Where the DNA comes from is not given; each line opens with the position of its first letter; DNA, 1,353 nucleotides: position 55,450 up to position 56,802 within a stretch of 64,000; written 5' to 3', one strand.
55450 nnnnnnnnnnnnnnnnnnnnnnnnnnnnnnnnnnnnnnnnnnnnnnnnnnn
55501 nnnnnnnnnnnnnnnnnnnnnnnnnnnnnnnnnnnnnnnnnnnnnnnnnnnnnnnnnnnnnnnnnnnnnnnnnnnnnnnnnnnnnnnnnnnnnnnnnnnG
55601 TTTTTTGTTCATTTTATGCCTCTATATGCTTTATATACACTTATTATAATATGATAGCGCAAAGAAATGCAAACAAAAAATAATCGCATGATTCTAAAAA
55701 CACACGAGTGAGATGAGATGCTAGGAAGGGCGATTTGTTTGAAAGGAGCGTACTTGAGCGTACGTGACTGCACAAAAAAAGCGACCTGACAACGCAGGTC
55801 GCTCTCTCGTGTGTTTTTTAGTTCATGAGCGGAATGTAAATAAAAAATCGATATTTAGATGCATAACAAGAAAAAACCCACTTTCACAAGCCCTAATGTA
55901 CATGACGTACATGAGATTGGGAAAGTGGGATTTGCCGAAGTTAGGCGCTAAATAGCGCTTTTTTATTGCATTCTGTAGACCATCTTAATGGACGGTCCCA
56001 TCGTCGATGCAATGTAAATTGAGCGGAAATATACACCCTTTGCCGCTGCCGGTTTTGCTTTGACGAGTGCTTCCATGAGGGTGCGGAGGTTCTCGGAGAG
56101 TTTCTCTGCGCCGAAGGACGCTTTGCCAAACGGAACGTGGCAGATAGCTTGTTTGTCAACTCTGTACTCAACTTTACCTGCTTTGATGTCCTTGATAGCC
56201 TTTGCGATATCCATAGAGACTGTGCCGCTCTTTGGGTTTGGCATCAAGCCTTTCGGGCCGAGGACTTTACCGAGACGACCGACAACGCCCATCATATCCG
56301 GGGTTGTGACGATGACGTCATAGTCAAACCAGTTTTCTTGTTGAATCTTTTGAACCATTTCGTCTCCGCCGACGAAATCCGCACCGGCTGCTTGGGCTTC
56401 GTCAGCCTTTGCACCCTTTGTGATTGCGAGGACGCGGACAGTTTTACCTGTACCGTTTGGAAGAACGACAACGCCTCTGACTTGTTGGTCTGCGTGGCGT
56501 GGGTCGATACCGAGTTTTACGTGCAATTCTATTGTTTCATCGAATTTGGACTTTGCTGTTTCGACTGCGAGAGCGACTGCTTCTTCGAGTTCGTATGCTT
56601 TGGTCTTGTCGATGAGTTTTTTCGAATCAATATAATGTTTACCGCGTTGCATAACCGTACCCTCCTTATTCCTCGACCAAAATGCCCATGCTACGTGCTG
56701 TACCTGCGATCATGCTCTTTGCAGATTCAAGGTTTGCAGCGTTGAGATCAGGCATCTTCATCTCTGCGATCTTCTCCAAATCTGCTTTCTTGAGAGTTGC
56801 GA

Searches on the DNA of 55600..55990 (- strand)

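Call 13: search_rna_families(source=window, start=55600, end=55990, threshold=evalue, max_evalue=10, show_alignments=2)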
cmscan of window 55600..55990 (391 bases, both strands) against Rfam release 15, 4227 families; matches with E-value up to 10: 9.
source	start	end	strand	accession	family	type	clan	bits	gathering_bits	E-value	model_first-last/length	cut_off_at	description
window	55831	55975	-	RF03839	MIR2599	Gene; miRNA;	-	20.7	120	0.16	1-132/132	no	MIR2599 microRNA precursor family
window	55774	55828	-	RF02398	sau-6072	Gene; sRNA;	-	18.9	50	0.24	1-53/53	no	Staphylococcus sRNA sau-6072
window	55831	55925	+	RF00561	SNORA40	Gene; snRNA; snoRNA; HACA-box;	-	17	51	1.8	1-128/128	no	Small nucleolar RNA SNORA40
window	55731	55848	-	RF03532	SQ2397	Cis-reg;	-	16.4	100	1.5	1-243/243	no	Cis-regulator of HTH transcription factor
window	55601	55682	+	RF04273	MIR827_2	Gene; miRNA;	CL00143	16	67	6.8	1-89/89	no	MIR827_2 microRNA precursor family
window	55958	55990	-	RF04350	Plastid-ndhJ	Cis-reg;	-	15.7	43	2.5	25-57/57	5'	Plastid-ndhJ 3UTR RNA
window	55766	55816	-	RF00695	MIR398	Gene; miRNA;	-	15.1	55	1.1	1-109/109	no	MIR398 microRNA precursor family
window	55600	55612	-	RF00617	cHP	Cis-reg;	CL00129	13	40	6.2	1-13/45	3'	Flavivirus capsid hairpin cHP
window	55774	55844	-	RF01388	isrD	Gene; sRNA;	-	13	37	6.8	1-51/51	no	isrD Hfq binding RNA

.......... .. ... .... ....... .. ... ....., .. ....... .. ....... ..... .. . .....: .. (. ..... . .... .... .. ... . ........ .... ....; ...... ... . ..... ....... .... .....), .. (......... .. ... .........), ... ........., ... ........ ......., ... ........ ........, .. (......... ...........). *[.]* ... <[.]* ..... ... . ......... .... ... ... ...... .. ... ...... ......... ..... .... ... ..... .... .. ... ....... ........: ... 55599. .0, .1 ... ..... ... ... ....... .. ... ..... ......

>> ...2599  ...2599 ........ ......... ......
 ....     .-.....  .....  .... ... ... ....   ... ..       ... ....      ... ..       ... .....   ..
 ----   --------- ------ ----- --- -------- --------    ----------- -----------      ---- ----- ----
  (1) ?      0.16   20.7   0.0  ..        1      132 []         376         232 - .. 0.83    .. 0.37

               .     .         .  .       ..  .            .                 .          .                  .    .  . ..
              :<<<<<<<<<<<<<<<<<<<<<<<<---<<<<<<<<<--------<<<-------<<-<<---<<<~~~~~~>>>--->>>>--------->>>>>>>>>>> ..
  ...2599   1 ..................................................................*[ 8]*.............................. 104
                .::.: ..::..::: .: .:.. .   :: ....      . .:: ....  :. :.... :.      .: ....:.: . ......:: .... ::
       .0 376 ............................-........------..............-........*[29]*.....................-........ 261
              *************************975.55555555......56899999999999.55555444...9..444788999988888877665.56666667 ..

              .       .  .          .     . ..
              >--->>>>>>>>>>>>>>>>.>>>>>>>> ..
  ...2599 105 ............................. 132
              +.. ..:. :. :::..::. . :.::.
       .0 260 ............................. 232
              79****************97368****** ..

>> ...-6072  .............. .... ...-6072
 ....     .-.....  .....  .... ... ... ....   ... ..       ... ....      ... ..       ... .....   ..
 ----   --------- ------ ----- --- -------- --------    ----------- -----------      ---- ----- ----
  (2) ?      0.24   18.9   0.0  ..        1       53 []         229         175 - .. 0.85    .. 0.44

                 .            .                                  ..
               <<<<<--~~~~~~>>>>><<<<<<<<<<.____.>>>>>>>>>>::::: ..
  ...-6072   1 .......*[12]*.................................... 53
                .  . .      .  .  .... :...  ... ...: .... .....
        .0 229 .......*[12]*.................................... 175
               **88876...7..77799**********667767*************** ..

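Call 84: search_dna_similar(query=window:55691-55822:-, collection=plasmids, mode=distant, max_evalue=0.001, max_rows=10)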
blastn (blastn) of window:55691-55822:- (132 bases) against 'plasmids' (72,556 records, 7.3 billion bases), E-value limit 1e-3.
No match.

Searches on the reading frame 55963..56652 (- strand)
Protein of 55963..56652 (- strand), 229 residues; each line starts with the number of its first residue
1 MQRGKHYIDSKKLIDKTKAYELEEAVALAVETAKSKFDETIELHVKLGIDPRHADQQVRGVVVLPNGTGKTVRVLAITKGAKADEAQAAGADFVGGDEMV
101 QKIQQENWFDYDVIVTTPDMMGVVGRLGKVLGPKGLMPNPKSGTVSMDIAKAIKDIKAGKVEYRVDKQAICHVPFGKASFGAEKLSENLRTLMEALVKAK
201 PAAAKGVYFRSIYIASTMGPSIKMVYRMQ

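Call 48: find_encoding_contigs(protein=window:55963-56652:-, flank=3000, max_places=10)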
Protein window:55963-56652:- (229 aa): 14 contigs read that carry it; 6 places shown.
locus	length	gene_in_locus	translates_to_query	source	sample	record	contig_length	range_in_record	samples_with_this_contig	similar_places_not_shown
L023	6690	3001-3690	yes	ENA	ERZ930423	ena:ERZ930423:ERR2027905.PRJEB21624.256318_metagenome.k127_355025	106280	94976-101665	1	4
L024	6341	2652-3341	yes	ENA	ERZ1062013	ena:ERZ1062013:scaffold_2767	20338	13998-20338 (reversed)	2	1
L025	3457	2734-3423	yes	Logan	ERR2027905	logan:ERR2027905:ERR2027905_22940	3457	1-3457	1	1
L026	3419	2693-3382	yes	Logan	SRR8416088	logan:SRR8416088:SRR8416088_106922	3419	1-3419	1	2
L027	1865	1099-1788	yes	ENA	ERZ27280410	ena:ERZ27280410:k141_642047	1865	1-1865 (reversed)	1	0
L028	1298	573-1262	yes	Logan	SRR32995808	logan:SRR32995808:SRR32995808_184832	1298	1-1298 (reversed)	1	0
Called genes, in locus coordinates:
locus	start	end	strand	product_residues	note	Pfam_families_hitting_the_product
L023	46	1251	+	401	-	PF00009:GTP_EFTU, PF03144:GTP_EFTU_D2, PF03143:GTP_EFTU_D3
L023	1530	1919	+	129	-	PF00584:SecE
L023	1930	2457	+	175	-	PF02357:NusG, PF23284:KOW2_Spt5 (weak)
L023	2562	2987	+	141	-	PF03946:Ribosomal_L11_N, PF00298:Ribosomal_L11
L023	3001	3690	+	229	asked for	PF00687:Ribosomal_L1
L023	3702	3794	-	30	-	-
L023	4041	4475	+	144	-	PF12098:DUF3574 (weak)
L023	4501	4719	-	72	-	PF13560:HTH_31 (weak), PF12844:HTH_19, PF13443:HTH_26 (weak), PF01381:HTH_3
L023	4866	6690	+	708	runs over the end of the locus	PF09479:Flg_new, PF13855:LRR_8 (faint), PF05725:FNIP (faint), PF13306:LRR_5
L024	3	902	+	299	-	?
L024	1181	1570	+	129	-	PF00584:SecE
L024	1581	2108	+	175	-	PF02357:NusG, PF23284:KOW2_Spt5 (weak)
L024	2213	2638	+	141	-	PF03946:Ribosomal_L11_N, PF00298:Ribosomal_L11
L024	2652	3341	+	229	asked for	PF00687:Ribosomal_L1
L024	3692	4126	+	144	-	PF12098:DUF3574 (weak)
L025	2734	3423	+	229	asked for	PF00687:Ribosomal_L1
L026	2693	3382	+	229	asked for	PF00687:Ribosomal_L1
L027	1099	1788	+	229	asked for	PF00687:Ribosomal_L1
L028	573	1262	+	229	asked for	PF00687:Ribosomal_L1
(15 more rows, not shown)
